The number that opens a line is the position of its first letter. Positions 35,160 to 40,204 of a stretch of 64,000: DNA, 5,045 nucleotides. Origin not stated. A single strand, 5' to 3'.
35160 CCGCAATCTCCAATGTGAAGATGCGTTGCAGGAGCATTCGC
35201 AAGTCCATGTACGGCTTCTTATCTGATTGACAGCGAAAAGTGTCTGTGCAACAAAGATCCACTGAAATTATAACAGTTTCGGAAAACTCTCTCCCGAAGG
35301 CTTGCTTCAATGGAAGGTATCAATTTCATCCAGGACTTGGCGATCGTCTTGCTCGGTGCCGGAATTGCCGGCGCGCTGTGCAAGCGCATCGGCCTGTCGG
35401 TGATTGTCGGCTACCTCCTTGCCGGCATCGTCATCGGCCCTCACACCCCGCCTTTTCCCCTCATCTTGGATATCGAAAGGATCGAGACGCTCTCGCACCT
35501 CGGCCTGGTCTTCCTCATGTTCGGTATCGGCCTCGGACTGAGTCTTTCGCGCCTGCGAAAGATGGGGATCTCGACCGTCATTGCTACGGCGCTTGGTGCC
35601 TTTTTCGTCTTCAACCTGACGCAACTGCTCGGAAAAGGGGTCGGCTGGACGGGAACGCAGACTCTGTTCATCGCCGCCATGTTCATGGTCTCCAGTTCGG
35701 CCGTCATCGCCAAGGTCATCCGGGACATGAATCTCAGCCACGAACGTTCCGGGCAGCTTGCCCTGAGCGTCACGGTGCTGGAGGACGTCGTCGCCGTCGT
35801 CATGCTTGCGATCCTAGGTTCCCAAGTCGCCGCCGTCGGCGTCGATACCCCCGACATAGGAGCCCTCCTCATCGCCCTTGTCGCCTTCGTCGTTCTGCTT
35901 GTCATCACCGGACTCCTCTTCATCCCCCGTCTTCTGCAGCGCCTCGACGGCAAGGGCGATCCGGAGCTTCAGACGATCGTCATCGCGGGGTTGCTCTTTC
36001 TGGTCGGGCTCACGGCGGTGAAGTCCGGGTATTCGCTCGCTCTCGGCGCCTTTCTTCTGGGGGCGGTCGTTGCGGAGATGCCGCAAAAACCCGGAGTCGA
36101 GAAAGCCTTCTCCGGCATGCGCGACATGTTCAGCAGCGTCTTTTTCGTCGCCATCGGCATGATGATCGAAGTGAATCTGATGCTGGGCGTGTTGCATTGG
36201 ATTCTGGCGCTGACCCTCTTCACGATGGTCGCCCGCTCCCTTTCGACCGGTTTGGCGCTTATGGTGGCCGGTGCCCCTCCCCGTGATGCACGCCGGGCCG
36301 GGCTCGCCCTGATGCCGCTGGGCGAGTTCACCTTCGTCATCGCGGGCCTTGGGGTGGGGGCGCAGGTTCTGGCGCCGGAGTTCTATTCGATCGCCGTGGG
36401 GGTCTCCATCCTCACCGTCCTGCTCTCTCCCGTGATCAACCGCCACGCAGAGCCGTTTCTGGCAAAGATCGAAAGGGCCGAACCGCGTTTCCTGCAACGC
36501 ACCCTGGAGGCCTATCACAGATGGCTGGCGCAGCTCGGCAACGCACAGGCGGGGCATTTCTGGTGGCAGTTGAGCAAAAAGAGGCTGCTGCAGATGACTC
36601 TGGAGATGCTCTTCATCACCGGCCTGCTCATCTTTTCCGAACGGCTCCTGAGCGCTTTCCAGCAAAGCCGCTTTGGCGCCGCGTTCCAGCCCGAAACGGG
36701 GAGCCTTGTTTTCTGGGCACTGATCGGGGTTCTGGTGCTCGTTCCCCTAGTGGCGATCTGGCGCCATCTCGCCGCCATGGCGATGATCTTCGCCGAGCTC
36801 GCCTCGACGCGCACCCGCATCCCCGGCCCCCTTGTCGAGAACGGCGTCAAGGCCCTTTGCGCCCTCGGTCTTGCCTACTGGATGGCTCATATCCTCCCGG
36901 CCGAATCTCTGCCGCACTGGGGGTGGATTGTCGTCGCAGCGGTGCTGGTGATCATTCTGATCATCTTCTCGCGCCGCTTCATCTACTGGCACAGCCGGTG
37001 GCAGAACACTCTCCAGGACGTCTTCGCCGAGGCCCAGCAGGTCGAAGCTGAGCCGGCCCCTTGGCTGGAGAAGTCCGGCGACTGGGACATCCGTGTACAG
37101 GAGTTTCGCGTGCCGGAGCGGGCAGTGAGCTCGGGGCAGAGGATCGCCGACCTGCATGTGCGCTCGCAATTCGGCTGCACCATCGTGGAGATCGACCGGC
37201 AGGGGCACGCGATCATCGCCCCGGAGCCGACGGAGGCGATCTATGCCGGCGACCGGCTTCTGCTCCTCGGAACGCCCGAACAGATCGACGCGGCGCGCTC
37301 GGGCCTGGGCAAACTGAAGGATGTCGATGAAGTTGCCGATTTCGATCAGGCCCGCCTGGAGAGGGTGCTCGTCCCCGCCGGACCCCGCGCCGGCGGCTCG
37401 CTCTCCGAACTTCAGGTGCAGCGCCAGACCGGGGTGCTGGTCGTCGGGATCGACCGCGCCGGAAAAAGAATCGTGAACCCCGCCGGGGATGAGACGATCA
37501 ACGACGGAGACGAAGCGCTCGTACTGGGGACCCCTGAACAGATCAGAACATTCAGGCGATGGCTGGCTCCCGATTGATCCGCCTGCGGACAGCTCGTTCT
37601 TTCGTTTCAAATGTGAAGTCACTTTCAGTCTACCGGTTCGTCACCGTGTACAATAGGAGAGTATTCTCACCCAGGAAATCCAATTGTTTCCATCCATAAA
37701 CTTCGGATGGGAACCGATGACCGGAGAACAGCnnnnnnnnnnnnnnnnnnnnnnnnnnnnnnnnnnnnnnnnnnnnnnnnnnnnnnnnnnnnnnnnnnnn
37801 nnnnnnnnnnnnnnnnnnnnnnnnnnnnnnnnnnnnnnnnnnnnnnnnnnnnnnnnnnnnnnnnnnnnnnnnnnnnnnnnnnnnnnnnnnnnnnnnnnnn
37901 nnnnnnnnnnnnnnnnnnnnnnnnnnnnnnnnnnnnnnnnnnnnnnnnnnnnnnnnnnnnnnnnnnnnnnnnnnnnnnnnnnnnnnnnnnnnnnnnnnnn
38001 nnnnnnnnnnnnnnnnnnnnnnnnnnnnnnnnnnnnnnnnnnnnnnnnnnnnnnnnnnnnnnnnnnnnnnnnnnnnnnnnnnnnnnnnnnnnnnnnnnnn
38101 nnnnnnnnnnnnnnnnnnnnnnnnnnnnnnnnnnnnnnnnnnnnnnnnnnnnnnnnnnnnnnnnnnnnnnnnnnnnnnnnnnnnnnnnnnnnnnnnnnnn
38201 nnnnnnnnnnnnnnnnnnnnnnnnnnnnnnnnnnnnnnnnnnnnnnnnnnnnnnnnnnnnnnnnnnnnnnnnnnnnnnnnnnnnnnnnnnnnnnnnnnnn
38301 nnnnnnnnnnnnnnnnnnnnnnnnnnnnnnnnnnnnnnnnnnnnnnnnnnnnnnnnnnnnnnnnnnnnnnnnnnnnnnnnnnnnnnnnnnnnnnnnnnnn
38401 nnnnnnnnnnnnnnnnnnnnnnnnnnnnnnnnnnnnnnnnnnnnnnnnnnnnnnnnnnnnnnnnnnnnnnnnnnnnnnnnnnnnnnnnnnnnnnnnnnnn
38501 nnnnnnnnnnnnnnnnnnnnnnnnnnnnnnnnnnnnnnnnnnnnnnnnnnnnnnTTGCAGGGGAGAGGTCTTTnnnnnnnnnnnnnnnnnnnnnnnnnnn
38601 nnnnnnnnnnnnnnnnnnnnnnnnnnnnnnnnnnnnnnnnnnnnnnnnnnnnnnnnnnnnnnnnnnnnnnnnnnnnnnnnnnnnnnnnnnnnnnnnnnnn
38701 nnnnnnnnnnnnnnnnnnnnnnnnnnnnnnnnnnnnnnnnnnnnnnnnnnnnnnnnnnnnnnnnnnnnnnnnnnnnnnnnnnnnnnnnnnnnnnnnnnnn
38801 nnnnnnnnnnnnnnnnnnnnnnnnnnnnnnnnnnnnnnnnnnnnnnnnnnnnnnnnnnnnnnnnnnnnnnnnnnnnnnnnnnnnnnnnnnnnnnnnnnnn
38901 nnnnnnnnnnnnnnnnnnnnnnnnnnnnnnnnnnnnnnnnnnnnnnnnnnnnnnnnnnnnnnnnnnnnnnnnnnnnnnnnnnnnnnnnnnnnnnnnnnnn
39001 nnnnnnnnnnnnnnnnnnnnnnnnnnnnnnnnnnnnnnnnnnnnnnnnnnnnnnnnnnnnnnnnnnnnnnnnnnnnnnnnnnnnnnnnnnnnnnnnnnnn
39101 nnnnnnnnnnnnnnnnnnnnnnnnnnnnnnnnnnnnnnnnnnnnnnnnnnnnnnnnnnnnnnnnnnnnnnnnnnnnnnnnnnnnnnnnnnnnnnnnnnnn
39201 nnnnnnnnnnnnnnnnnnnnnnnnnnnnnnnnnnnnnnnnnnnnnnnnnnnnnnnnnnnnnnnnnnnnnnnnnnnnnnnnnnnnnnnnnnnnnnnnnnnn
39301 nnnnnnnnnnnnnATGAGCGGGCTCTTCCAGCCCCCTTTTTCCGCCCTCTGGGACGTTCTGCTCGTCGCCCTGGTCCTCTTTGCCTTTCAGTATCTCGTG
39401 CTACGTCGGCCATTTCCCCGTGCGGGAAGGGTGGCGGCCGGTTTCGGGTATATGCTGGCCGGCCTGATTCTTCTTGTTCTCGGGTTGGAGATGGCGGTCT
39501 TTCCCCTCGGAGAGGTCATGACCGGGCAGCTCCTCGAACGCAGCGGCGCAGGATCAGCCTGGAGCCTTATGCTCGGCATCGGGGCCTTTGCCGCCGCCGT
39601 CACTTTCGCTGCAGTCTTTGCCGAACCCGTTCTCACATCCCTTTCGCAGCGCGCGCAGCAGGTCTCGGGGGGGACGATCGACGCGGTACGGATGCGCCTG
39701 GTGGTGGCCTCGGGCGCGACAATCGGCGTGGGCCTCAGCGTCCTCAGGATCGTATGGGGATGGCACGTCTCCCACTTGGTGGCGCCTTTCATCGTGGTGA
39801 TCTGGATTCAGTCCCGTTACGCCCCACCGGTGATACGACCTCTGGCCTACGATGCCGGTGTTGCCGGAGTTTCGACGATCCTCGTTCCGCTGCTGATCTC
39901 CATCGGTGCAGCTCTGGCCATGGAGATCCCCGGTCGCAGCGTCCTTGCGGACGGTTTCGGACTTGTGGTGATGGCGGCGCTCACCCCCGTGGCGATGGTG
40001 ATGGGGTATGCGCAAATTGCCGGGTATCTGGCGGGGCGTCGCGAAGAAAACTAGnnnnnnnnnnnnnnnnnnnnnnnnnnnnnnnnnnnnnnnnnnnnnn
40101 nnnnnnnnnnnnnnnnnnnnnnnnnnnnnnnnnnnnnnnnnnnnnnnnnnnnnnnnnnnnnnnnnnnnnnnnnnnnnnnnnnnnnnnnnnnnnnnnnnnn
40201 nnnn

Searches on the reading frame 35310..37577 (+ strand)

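Call 27: search_protein_families(library=pfam, proteins=[window:35310-37577:+], max_evalue=0.001)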
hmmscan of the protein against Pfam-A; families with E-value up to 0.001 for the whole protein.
window:35310-37577:+ (755 aa): 2 families
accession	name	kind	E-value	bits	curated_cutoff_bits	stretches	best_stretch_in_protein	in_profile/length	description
PF00999.27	Na_H_Exchanger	-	4.9e-51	174.2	26.2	1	18-376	5-373/375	Sodium/hydrogen exchanger, transmembrane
PF02080.26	TrkA_C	-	7.5e-29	99.9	27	2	597-664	2-68/71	TrkA-C domain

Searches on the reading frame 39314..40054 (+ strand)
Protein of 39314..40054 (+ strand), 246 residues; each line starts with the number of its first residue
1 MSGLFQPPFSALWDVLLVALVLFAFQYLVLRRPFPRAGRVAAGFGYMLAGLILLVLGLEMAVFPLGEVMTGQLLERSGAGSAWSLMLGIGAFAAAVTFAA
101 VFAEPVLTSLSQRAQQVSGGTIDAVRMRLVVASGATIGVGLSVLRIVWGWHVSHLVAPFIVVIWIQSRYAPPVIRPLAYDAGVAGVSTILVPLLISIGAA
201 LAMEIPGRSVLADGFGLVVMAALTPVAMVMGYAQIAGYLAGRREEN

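Call 27: search_protein_families(library=pfam, proteins=[window:39314-40054:+], max_evalue=0.001)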
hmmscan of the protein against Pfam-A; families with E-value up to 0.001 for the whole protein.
window:39314-40054:+ (246 aa): 1 family
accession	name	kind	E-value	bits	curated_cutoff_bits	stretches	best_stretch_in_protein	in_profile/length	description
PF07556.16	DUF1538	-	6.4e-41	140.4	22.6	1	19-234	2-210/211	Protein of unknown function (DUF1538)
